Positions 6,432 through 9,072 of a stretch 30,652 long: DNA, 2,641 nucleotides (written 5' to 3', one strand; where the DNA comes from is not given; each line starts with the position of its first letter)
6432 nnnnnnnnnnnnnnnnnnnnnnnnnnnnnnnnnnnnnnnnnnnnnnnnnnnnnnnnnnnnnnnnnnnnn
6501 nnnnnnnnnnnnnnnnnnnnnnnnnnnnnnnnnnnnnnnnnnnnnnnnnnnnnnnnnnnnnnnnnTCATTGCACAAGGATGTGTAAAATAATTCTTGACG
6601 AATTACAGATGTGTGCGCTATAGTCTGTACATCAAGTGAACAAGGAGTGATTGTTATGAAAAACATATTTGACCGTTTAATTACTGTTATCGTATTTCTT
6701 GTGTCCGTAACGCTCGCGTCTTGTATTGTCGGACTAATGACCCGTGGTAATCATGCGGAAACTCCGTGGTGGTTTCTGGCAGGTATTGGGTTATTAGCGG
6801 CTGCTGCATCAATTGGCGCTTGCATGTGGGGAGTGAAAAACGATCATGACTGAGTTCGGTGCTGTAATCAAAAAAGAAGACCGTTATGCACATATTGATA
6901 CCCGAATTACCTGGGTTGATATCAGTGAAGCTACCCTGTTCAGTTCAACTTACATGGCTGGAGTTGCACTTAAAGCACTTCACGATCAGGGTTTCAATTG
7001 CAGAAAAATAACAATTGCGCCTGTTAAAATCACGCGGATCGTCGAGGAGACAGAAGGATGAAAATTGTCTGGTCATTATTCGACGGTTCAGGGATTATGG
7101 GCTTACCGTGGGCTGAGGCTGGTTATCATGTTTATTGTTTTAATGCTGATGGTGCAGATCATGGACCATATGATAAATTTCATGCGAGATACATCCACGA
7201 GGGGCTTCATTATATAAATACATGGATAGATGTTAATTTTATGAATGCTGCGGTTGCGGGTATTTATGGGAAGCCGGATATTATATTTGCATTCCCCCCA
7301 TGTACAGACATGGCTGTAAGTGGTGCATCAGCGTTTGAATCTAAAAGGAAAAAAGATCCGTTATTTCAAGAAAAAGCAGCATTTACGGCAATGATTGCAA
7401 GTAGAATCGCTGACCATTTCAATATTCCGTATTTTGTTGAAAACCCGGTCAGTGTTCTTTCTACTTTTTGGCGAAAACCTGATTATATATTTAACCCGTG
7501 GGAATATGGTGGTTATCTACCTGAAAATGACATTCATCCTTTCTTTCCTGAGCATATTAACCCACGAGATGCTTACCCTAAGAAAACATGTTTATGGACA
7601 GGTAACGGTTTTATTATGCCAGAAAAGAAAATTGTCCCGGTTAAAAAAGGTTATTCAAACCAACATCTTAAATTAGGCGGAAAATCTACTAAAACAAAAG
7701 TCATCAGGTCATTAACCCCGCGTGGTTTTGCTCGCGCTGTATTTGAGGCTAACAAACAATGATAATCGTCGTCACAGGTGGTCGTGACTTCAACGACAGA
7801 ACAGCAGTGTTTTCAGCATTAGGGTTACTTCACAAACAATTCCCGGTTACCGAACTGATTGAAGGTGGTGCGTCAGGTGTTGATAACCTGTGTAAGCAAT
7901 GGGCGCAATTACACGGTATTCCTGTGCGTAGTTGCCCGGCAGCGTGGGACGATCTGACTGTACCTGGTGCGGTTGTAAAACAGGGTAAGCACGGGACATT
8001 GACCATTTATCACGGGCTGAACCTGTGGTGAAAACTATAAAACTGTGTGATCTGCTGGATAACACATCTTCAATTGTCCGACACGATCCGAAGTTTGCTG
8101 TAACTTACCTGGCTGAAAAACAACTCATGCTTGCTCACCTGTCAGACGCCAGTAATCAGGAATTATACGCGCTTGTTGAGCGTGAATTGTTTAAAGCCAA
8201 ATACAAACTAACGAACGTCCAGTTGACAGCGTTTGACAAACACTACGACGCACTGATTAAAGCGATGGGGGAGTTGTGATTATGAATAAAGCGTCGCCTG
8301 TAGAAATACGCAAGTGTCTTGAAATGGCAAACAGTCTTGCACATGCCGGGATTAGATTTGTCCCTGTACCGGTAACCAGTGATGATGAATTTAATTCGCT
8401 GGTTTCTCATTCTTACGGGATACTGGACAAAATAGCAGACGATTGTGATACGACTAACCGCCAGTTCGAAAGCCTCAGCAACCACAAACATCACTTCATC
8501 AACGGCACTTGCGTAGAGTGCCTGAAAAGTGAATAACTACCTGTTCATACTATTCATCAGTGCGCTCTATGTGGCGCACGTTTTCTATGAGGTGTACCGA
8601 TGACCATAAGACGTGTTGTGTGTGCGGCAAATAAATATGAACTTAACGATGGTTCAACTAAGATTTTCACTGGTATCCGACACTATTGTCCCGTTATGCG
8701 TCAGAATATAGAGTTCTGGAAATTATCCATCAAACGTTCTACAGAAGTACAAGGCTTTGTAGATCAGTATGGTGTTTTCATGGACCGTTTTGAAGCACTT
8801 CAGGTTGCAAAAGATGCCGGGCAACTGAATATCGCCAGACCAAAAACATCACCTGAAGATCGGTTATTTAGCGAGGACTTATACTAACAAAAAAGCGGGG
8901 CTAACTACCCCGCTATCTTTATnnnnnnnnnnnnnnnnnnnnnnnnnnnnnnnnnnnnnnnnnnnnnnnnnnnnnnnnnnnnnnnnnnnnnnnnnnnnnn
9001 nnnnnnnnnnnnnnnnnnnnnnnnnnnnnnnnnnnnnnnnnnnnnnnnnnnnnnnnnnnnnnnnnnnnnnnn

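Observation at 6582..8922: Accessory operon pairing a TRD-less C5-cytosine-methyltransferase-like protein with a SLOG/DUF2493-like protein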

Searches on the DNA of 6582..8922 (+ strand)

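Call 5: search_dna_similar(query=window:6582-8922:+, collection=phages, mode=near, max_rows=25)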
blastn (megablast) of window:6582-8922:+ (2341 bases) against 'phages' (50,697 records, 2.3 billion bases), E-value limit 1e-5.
Records with a match: 53; places in all: 63; records where one place covers at least 80% of the query: 0.
Best place of each record, by identity: 95-99% 6; 90-95% 27; 80-90% 16; 60-80% 4.
By first word of the organism name: Salmonella 41; Escherichia 6; Shigella 4; Sashavirus 2.
By host as written in the record: - 14; Salmonella enterica 6; Salmonella enterica subsp. enterica serovar Typhimurium 5; Salmonella enterica subsp. enterica serovar Kentucky 4; Escherichia coli 2; Salmonella enterica serovar Typhiurium strain LT2 2; Shigella flexneri strain ATCC 29903 2; Salmonella enterica serovar Typhimurium ATCC 14028 2; and 13 more.
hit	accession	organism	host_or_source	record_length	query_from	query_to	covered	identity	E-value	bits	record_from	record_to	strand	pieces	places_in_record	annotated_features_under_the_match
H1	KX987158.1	Salmonella phage vB_SenS_Sasha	Salmonella enterica subsp. enterica ...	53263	1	1414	60%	95.7%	0e+0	2286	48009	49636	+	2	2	C-5 cytosine-specific DNA methylase | hypothetical protein (x3) | putative lipoprotein | ribosome_binding_site (x5)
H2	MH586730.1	Salmonella phage Solent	Salmonella enterica subsp. enterica ...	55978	1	1414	60%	95.7%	0e+0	2286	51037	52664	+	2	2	putative C-5 cytosine-specific DNA methylase | hypothetical protein (x3) | putative transmembrane lipoprotein | ribosome_binding_site (x5)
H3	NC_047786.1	Salmonella phage vB_SenS_Sasha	Salmonella enterica subsp. enterica ...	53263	1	1414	60%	95.7%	0e+0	2286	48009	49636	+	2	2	DNA methyltransferase | GTP-binding domain | hypothetical protein (x2) | lipoprotein | ribosome_binding_site (x5)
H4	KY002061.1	Salmonella phage vB_SenS_Sergei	Salmonella enterica subsp. enterica ...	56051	1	1414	60%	95.6%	0e+0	2280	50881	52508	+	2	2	C-5 cytosine-specific DNA methylase | hypothetical protein (x3) | putative lipoprotein | ribosome_binding_site (x5)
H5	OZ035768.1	Sashavirus 536P12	-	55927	1406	2341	38%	96.7%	0e+0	1476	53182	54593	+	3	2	record has no annotation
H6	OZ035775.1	Sashavirus BDX09P1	-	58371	1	1414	37%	94.4%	0e+0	1328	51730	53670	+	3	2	record has no annotation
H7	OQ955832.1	Escherichia phage vB_EcoS_PJ16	Multidrug resistant Escherichia coli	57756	1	1414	37%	94.2%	0e+0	1317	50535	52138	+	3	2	PJ16_084: cytosine specific methyltransferase | PJ16_085: hypothetical protein | PJ16_083: hypothetical protein | PJ16_081: hypothetical protein | PJ16_082: hypothetical protein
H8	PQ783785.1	Escherichia phage PDP46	Escherichia coli HS(pFamp)R (ATCC ...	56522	1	1414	37%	94.2%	0e+0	1317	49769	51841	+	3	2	cytosine specific methyltransferase | hypothetical protein (x3) | lipoprotein (x2) | SLOG cluster4 family protein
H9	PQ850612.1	Escherichia phage KarinMuster_Bas82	Escherichia coli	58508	1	1414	31%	95.7%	0e+0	1191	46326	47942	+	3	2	hypothetical protein (x4) | GTP-binding domain | lipoprotein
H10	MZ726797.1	Escherichia phage vB_EcoS_AVIO78A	Escherichia coli O78 Strain ECL23026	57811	1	1414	31%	94.9%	0e+0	1147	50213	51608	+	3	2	lipoprotein | swarming motility protein | hypothetical protein (x3) | promoter (x2)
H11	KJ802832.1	Salmonella phage 9NA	Salmonella enterica serovar Typhiurium ...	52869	75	569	21%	76.4%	1e-65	257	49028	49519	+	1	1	hypothetical protein (x2) | putative C-5 cytosine DNA methylase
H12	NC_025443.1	Salmonella phage 9NA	Salmonella enterica serovar Typhiurium ...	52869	75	569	21%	76.4%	1e-65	257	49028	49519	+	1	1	hypothetical protein | lipoprotein | DNA methyltransferase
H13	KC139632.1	Salmonella phage FSL SP-062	Salmonella enterica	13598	75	569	21%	75.6%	6e-59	235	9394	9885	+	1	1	hypothetical protein (x4)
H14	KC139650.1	Salmonella phage SP069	Salmonella enterica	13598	75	569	21%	75.6%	6e-59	235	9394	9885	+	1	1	hypothetical protein (x3) | Dcm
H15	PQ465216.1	Salmonella phage BUCT_XGG_PSM_3377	Salmonella enterica subsp. enterica ...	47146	1865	2025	7%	87.0%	8e-43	182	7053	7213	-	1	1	hypothetical protein (x2)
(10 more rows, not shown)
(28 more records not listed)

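Call 6: search_dna_similar(query=window:6582-8922:+, collection=ecoli_genomes, mode=near, max_rows=15)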
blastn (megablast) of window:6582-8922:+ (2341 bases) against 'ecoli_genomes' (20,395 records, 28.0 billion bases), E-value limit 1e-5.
No match.

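Call 7: get_annotated_region(hit=H3, flank=3500)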
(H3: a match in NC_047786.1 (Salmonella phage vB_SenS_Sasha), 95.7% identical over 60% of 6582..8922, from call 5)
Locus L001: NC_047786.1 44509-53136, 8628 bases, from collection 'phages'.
description: Salmonella phage vB_SenS_Sasha, complete genome.
organism: Salmonella phage vB_SenS_Sasha (NCBI taxid 1913114)
taxonomy: Viruses; Duplodnaviria; Heunggongvirae; Uroviricota; Caudoviricetes; Sashavirus; Sashavirus sasha
host: Salmonella enterica subsp. enterica serovar Kentucky; source: Beef cattle feedlot; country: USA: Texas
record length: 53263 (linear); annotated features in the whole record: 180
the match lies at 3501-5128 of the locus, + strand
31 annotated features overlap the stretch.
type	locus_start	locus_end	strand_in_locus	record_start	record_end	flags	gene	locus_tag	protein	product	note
CDS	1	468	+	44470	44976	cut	-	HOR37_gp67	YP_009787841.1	exonuclease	CPT_Sasha_gp67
regulatory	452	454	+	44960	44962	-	-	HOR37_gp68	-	ribosome_binding_site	-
CDS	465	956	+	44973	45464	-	-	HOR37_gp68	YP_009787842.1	hypothetical protein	CPT_Sasha_gp68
regulatory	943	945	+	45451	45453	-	-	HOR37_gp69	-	ribosome_binding_site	-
CDS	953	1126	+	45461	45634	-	-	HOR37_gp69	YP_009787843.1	hypothetical protein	CPT_Sasha_gp69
regulatory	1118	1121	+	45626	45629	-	-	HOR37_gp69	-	ribosome_binding_site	-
CDS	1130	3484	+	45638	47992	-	-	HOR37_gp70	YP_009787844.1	DNA primase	CPT_Sasha_gp70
regulatory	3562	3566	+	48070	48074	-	-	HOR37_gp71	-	ribosome_binding_site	-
CDS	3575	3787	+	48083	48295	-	-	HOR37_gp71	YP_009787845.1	hypothetical protein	CPT_Sasha_gp71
regulatory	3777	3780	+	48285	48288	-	-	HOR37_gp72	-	ribosome_binding_site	-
CDS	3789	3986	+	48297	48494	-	-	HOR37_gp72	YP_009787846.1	lipoprotein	CPT_Sasha_gp72; signal peptidase II cleavage site 22-23; 2TMDs (7-28, 38-60) N in, C in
regulatory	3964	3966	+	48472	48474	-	-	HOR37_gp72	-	ribosome_binding_site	-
CDS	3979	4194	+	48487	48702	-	-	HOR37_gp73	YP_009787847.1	hypothetical protein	CPT_Sasha_gp73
regulatory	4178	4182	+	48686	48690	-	-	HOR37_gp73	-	ribosome_binding_site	-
CDS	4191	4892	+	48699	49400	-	-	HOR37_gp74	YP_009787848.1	DNA methyltransferase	CPT_Sasha_gp74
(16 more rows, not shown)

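Call 8: get_annotated_region(hit=H8, flank=3500)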
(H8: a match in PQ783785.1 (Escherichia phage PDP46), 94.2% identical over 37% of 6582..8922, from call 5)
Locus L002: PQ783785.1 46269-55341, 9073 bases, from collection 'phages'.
description: Escherichia phage PDP46, complete genome.
organism: Escherichia phage PDP46 (NCBI taxid 3388589)
taxonomy: Viruses
host: Escherichia coli HS(pFamp)R (ATCC 700891); source: Manila clams; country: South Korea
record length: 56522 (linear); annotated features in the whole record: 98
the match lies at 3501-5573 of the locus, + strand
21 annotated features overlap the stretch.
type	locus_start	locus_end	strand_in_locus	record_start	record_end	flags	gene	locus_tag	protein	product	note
CDS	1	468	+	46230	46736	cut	-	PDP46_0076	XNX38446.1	exonuclease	-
CDS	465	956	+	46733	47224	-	-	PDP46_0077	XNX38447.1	nuclease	-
CDS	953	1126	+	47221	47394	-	-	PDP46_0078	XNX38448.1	DNA binding protein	-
CDS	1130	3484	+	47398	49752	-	-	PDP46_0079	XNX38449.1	DNA primase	-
CDS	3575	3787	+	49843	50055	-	-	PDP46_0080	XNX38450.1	hypothetical protein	-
CDS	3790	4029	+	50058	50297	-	-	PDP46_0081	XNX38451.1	lipoprotein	-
CDS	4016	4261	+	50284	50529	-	-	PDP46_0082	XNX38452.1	hypothetical protein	-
CDS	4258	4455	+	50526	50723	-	-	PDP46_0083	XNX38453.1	lipoprotein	-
CDS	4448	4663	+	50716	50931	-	-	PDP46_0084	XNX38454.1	hypothetical protein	-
CDS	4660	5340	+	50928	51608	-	-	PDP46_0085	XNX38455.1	cytosine specific methyltransferase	-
CDS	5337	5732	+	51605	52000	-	-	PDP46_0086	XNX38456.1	SLOG cluster4 family protein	-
CDS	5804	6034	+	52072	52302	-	-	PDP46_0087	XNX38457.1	hypothetical protein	-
CDS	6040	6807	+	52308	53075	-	-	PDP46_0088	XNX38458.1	ParB-like partition protein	-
CDS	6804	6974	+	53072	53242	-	-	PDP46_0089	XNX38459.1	DUF2737 family protein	-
CDS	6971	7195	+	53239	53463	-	-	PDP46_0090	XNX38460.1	fragile X mental retardation protein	-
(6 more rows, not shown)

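Call 19: get_annotated_region(hit=H5, flank=6000)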
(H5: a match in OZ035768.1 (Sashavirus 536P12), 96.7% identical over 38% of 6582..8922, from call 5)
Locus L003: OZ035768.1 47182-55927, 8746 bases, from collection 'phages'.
description: Sashavirus 536P12 genome assembly, chromosome: 1.
organism: Sashavirus 536P12 (NCBI taxid 3108141)
taxonomy: Viruses; Duplodnaviria; Heunggongvirae; Uroviricota; Caudoviricetes; Sashavirus
host: -; source: -; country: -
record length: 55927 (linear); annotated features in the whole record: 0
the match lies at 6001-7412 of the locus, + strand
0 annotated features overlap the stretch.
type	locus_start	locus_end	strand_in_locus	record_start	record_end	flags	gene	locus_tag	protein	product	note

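Call 58: get_annotated_region(hit=H12, flank=4000)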
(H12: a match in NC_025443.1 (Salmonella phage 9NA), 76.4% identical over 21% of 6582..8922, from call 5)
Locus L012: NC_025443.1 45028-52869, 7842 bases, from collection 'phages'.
description: Salmonella phage 9NA, complete genome.
organism: Salmonella phage 9NA (NCBI taxid 1113547)
taxonomy: Viruses; Duplodnaviria; Heunggongvirae; Uroviricota; Caudoviricetes; Nonanavirus; Nonanavirus nv9NA
host: Salmonella enterica serovar Typhiurium strain LT2; source: -; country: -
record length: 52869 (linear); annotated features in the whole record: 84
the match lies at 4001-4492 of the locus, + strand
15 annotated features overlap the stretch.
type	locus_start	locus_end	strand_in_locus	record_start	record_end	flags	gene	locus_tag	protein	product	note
CDS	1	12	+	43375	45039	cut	-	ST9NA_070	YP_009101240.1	DEAD/DEAH box helicase family protein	gp70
CDS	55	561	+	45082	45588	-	-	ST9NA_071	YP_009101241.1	exonuclease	gp71 hypothetical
CDS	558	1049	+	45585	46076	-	-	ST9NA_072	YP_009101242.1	hypothetical protein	gp72 hypothetical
CDS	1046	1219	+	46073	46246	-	-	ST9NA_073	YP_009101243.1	hypothetical protein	gp73 hypothetical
CDS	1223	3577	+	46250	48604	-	-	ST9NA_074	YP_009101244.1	DNA primase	gp74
CDS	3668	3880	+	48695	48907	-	-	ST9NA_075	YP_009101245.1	hypothetical protein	gp75 hypothetical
CDS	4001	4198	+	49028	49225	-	-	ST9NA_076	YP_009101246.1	lipoprotein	gp76 hypothetical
CDS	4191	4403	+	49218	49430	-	-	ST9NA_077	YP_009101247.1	hypothetical protein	gp77 hypothetical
CDS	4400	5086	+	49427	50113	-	-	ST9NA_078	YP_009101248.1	DNA methyltransferase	gp78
CDS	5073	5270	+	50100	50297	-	-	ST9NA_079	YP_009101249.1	hypothetical protein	gp79 hypothetical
CDS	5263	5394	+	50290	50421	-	-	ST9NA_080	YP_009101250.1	HNH endonuclease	gp80 hypothetical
CDS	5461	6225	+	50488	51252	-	-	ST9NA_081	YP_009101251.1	ParB-like partition protein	gp81 hypothetical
CDS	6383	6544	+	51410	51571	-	-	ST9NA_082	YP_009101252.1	hypothetical protein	gp82 hypothetical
CDS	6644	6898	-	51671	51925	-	-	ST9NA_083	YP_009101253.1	hypothetical protein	gp83 hypothetical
CDS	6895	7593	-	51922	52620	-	-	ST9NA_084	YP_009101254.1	hypothetical protein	gp84 hypothetical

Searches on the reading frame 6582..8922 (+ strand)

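Call 45: search_protein_families(library=pfam, proteins=[L001:4892-5287:+, L002:8166-8735:+], max_evalue=0.01)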
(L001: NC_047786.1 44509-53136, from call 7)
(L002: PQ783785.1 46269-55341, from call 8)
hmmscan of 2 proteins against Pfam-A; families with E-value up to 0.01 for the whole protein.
L001:4892-5287:+ (131 aa): 1 family
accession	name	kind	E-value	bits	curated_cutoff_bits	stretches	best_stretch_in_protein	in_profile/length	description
PF10686.14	YAcAr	-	3.7e-19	68.8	28.2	1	1-64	1-64/66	YspA, cpYpsA-related SLOG family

L002:8166-8735:+ (189 aa): 2 families
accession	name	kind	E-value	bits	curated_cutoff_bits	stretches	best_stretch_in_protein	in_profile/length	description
PF13328.12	HD_4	-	2.9e-15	56.8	27.2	1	5-127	3-132/156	HD domain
PF01966.28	HD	-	0.00014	22.6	22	1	23-79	1-73/116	HD domain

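Call 64: search_dna_similar(query=L001:4892-5284:+, collection=phages, mode=protein, max_rows=40, rows=spread)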
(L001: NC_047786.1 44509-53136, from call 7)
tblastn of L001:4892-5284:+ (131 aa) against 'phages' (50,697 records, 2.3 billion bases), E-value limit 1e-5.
Records with a match: 651; places in all: 652; records where one place covers at least 80% of the query: 642.
Best place of each record, by identity: >=99% 4; 95-99% 5; 90-95% 1; 80-90% 6; 60-80% 2; <60% 633.
By first word of the organism name: Salmonella 170; Klebsiella 105; Vibrio 87; Escherichia 69; Mycobacterium 48; Rhodobacter 28; Rhizobium 20; Dickeya 19; Pseudomonas 17; Serratia 7; and 36 more.
By host as written in the record: - 88; Klebsiella pneumoniae 56; Rhodobacter capsulatus YW1 28; Salmonella enterica 28; Escherichia coli 24; Mycobacterium smegmatis mc2 155 22; Salmonella enterica subsp. enterica serovar Enteritidis PT1 21; Salmonella enterica subsp. enterica serovar Typhimurium 14; and 177 more.
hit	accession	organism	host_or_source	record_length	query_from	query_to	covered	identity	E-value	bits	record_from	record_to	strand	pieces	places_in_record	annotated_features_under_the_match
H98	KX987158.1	Salmonella phage vB_SenS_Sasha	Salmonella enterica subsp. enterica ...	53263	1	131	100%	100.0%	3e-84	273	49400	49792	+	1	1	hypothetical protein | ribosome_binding_site | C-5 cytosine-specific DNA methylase | HNH endonuclease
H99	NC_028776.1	Escherichia phage CAjan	Escherichia coli K12 MG1655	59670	1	131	100%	45.8%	2e-33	127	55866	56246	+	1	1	GTP-binding domain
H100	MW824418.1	Vibrio phage 268E42.1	Vibrio crassostreae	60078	1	130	99%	45.4%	2e-19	88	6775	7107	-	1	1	hypothetical protein (x2)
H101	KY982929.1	Cronobacter phage CSP1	Cronobacter sakazakii ATCC 29544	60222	1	131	100%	45.0%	5e-32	124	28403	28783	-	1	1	hypothetical protein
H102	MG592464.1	Vibrio phage 1.089.O._10N.261.51.F9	Vibrio lentus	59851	1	130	99%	43.1%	4e-19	87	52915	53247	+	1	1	hypothetical protein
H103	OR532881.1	Klebsiella phage RCIP0087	Klebsiella pneumoniae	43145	1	130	99%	41.5%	6e-17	81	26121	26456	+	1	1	hypothetical protein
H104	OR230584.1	Klebsiella phage QL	Klebsiella pneumoniae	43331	1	130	99%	40.8%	8e-17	81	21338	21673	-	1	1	GTP-binding domain protein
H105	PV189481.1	Klebsiella phage KpnBHU6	Klebsiella pneumoniae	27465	1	130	99%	40.0%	7e-16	78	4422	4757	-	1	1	record has no annotation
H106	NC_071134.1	Klebsiella phage vB_KpnM_JustaPhage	Klebsiella pneumonaie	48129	1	130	99%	39.2%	8e-18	84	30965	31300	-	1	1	DUF2493 domain-containing protein | DNA polymerase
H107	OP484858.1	Sinorhizobium phage NV1.1.1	Sinorhizobium meliloti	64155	1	124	95%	39.5%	6e-18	84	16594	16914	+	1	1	hypothetical protein (x2)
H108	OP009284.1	Rhodobacter phage RcPeripeteia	Rhodobacter capsulatus YW1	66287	3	128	96%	37.3%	1e-13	71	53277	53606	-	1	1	DprA-like DNA processing chain A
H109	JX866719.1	Klebsiella phage JD001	Klebsiella pneumoniae JDM777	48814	1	121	92%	38.0%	4e-13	70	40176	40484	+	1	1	putative DNA polymerase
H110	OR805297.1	Pseudomonas phage Knedl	Pseudomonas aeruginosa PAO1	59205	3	128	96%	35.4%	1e-9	60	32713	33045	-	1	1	GTP-binding domain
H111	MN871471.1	Pseudomonas virus Pa-V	Pseudomonas aeruginosa PAO1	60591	3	128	96%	34.6%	4e-8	56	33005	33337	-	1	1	record has no annotation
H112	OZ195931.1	Vibrio phage D491s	Seawater and oysters mix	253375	3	127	95%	34.6%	3e-9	59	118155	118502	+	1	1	GTP-binding domain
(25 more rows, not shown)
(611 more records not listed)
